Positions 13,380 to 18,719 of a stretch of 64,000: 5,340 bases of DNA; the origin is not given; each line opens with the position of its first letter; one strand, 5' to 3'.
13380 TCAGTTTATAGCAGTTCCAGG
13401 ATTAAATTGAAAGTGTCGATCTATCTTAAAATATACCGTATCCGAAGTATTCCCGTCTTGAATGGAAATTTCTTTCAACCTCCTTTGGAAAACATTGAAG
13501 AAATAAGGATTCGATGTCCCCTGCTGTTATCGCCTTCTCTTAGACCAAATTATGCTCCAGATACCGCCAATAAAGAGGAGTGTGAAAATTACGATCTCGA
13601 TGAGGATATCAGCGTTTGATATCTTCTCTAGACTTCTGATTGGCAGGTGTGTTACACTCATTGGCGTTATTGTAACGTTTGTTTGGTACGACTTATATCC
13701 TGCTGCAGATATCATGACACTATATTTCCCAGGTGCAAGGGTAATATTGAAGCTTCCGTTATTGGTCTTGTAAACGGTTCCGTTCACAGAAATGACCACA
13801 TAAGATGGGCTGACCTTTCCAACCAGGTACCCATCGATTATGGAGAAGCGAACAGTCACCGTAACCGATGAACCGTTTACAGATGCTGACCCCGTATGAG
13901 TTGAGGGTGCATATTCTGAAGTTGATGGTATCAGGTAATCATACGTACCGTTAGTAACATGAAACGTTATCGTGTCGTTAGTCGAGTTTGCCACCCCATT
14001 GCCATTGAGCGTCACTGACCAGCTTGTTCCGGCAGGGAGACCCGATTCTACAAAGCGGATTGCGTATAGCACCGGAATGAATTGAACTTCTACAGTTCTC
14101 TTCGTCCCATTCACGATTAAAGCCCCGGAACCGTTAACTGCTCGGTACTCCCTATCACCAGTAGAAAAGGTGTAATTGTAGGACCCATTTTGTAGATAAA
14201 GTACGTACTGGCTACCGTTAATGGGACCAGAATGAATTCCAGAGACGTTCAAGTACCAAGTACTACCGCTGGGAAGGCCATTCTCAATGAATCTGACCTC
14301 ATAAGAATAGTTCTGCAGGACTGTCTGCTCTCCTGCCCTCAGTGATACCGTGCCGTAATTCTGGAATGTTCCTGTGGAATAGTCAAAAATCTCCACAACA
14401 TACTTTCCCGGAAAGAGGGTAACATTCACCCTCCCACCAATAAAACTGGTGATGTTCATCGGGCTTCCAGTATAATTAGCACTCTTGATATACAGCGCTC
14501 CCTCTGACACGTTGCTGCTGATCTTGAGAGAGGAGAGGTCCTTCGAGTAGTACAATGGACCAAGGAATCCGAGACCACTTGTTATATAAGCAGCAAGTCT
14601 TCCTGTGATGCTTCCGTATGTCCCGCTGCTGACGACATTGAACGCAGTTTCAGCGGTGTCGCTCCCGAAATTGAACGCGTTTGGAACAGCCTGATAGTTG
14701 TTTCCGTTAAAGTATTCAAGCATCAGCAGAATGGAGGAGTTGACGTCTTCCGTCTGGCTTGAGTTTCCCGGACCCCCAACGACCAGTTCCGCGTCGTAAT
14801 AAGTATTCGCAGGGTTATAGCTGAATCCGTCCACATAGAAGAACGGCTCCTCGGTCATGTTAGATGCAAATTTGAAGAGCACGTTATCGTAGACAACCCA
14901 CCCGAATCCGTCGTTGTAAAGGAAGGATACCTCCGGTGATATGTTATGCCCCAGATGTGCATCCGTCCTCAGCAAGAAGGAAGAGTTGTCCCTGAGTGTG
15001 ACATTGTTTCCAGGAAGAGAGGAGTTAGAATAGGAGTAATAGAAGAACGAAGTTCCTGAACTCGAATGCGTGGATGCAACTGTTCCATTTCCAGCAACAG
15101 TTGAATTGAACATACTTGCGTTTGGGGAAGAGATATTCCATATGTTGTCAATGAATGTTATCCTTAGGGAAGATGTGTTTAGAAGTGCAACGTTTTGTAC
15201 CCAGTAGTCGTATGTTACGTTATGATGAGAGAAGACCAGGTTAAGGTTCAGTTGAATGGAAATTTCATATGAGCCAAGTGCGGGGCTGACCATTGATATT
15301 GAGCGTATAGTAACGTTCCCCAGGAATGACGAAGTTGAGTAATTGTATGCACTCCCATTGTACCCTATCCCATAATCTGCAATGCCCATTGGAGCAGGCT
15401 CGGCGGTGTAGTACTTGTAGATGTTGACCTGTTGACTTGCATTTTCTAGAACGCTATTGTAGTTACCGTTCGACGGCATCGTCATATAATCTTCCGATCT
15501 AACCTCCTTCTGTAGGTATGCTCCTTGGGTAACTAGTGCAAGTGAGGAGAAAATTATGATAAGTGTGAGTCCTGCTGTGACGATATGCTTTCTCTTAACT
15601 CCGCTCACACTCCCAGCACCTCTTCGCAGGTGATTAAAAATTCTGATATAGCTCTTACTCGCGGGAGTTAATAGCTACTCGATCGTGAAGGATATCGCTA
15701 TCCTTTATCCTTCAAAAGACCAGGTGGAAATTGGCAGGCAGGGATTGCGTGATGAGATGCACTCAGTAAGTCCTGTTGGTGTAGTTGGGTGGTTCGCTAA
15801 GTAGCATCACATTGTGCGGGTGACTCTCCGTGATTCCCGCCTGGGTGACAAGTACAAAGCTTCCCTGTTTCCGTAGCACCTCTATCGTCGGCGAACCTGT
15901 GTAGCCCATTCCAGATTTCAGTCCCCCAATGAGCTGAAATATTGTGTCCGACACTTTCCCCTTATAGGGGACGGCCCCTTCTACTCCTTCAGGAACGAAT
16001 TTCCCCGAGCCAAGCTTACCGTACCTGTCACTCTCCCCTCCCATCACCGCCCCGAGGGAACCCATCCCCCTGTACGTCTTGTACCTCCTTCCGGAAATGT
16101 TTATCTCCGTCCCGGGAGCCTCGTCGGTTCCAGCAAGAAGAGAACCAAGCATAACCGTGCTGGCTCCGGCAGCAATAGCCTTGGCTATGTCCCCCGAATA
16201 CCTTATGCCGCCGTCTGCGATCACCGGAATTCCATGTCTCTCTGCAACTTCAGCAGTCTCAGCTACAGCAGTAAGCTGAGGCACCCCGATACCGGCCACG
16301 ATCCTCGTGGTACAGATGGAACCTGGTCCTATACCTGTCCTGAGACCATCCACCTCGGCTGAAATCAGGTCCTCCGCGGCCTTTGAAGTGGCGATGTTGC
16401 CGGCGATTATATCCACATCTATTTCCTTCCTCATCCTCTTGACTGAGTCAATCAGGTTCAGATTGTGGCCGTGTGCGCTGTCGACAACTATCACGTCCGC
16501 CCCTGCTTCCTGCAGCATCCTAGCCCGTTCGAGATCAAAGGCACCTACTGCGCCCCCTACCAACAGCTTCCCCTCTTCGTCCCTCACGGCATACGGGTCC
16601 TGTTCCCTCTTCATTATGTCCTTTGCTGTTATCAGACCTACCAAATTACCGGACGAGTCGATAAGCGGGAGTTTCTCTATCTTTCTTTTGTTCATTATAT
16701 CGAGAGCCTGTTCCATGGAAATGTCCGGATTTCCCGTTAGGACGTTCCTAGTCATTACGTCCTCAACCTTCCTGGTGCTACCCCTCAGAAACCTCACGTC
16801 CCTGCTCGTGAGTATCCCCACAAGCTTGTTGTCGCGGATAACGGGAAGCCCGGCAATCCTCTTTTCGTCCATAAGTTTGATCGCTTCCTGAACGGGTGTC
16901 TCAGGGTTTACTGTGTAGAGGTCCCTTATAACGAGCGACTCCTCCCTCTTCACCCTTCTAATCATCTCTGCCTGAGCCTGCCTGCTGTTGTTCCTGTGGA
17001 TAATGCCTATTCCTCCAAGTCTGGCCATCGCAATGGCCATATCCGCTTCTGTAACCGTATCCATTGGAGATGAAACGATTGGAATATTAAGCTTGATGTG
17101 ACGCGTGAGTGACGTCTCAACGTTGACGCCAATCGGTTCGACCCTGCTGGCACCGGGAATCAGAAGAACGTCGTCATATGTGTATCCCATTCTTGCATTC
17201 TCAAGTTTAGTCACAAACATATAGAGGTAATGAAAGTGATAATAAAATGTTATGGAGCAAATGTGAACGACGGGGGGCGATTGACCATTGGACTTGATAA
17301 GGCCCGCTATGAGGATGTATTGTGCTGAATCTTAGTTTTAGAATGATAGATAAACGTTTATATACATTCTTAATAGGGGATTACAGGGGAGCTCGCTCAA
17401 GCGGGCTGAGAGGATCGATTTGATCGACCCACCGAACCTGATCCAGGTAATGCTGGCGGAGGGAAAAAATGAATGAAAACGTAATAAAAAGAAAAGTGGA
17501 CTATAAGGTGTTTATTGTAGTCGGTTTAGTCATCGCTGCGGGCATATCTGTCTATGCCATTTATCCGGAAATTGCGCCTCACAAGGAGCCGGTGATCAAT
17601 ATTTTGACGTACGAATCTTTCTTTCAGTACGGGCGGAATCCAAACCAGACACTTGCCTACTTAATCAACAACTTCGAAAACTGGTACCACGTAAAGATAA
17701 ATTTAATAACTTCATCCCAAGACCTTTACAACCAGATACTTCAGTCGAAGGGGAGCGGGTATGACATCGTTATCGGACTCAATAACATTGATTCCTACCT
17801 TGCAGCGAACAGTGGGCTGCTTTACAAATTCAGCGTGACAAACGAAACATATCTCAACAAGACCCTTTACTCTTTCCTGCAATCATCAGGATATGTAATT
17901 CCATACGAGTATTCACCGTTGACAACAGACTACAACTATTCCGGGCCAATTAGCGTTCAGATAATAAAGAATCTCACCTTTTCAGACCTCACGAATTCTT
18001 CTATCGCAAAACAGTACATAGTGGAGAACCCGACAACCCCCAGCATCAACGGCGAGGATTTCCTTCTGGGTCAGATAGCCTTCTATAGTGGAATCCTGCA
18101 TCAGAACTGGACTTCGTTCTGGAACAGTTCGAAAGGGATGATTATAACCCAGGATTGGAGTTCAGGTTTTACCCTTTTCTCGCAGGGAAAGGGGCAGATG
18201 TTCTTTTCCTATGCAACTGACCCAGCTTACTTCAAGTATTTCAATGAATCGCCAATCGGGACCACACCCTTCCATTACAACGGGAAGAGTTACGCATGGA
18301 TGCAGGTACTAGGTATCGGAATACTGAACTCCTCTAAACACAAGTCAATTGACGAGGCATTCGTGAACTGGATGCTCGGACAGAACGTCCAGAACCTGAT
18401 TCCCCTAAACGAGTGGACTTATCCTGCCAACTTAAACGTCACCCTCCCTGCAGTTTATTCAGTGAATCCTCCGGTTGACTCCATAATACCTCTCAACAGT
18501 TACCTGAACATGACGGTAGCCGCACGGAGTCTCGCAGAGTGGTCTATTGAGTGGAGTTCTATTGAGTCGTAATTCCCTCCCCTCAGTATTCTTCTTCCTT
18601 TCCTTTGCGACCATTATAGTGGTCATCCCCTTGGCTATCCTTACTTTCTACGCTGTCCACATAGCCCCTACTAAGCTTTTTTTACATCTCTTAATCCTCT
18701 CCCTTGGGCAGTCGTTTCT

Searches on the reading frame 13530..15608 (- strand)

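Call 64: search_protein_families(library=pfam, proteins=[window:13530-15608:-], max_evalue=0.00001)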
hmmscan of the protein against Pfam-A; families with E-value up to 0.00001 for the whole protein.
window:13530-15608:- (693 aa): 2 families
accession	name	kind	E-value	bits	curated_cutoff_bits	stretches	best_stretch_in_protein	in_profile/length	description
PF05317.16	Thermopsin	-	1.3e-81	274.3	25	1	60-325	2-256/256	Thermopsin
PF13620.12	CarboxypepD_reg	-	4.5e-06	27.4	32.3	1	609-655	29-77/82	Carboxypeptidase regulatory-like domain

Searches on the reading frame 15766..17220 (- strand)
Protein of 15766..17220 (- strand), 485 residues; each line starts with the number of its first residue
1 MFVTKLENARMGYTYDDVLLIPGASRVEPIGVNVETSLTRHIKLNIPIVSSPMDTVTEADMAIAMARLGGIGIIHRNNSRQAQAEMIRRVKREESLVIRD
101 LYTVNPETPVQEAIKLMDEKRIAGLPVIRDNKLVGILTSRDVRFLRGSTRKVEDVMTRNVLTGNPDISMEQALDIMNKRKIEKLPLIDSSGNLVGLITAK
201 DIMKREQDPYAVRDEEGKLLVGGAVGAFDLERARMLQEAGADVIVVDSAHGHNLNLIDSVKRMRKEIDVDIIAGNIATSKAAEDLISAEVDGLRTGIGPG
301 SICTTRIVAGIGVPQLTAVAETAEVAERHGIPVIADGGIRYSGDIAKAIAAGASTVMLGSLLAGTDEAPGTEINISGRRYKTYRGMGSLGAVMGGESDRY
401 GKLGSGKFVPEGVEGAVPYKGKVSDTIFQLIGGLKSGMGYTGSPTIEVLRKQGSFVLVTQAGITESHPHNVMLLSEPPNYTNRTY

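Call 64: search_protein_families(library=pfam, proteins=[window:15766-17220:-], max_evalue=0.00001)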
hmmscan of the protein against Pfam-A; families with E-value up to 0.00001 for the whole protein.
window:15766-17220:- (485 aa): 5 families
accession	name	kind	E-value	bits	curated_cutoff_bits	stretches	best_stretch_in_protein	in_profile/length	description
PF00478.31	IMPDH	-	1.2e-150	501.7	25.6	1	12-469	1-345/345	IMP dehydrogenase / GMP reductase domain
PF00571.33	CBS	-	6e-29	100.6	24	2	152-205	1-54/57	CBS domain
PF03060.21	NMO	-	1.3e-09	38.3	28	1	323-373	186-236/331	Nitronate monooxygenase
PF01070.24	FMN_dh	-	8.9e-07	28.7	24.9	0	245-361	196-304/350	FMN-dependent dehydrogenase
PF00977.27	His_biosynth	-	3e-06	27.3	23.6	1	218-362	75-222/228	Histidine biosynthesis protein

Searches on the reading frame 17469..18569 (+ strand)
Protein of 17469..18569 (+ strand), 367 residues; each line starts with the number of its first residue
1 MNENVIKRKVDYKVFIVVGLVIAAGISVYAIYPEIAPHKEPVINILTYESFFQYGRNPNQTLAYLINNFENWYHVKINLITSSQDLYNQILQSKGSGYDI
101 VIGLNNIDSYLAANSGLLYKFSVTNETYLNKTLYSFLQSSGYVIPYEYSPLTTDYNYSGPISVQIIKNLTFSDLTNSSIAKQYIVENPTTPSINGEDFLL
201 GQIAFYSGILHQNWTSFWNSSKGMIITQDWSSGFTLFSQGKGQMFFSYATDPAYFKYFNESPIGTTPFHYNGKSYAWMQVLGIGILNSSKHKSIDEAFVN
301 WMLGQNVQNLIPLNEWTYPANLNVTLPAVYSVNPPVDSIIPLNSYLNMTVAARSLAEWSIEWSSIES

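Call 64: search_protein_families(library=pfam, proteins=[window:17469-18569:+], max_evalue=0.00001)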
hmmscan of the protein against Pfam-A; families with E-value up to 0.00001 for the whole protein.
window:17469-18569:+ (367 aa): 1 family
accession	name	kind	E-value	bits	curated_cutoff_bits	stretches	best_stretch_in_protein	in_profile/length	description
PF01547.30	SBP_bac_1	-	2.2e-08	34.9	26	1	224-305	212-303/307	Bacterial extracellular solute-binding protein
